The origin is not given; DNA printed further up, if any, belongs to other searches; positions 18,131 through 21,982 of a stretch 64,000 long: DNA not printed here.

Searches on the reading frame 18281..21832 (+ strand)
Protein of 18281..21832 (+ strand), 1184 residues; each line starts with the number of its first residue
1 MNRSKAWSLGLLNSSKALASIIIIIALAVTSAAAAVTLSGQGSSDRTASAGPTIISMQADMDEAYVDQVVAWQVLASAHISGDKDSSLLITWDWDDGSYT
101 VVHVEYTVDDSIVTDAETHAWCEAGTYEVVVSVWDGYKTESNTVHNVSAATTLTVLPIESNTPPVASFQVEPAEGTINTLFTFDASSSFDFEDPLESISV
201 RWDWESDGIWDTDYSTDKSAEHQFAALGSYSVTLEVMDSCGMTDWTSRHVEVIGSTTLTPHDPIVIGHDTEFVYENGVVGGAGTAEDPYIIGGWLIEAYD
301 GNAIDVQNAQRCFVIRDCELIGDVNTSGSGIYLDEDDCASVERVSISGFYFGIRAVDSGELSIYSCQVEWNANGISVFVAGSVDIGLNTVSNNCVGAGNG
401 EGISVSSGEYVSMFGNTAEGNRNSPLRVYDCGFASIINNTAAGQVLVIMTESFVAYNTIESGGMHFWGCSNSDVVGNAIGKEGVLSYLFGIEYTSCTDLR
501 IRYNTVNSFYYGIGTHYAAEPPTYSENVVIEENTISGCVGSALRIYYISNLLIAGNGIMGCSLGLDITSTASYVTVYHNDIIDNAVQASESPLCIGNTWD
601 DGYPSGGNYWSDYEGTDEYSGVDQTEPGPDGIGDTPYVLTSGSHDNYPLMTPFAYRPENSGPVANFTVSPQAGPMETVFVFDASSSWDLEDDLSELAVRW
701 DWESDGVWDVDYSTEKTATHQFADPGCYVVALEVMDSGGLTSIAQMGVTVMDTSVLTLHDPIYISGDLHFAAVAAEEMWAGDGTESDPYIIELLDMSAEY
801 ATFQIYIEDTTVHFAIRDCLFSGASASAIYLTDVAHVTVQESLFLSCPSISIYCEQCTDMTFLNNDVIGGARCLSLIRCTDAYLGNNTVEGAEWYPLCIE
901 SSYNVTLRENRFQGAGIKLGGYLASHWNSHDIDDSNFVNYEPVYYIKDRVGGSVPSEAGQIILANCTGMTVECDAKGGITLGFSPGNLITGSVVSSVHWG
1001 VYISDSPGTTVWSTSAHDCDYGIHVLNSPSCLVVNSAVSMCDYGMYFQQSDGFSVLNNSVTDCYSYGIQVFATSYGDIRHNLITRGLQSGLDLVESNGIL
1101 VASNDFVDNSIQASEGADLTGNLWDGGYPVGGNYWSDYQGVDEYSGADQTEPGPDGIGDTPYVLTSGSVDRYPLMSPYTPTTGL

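Call 19: search_protein_families(library=pfam, proteins=[window:18281-21832:+], max_evalue=0.001)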
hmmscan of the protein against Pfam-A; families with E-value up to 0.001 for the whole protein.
window:18281-21832:+ (1184 aa): 4 families
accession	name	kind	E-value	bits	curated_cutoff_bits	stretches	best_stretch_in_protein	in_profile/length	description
PF05048.19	NosD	-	1.5e-53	181.8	23.6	4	975-1140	37-212/212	Periplasmic copper-binding protein (NosD)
PF13229.12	Beta_helix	-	3.9e-43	147.2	25.9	4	988-1110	12-138/158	Right handed beta helix region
PF18911.6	PKD_4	-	1e-18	67.6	27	2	161-247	1-79/85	PKD domain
PF00801.26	PKD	-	1.2e-11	44.9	23.5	1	667-742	5-73/80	PKD domain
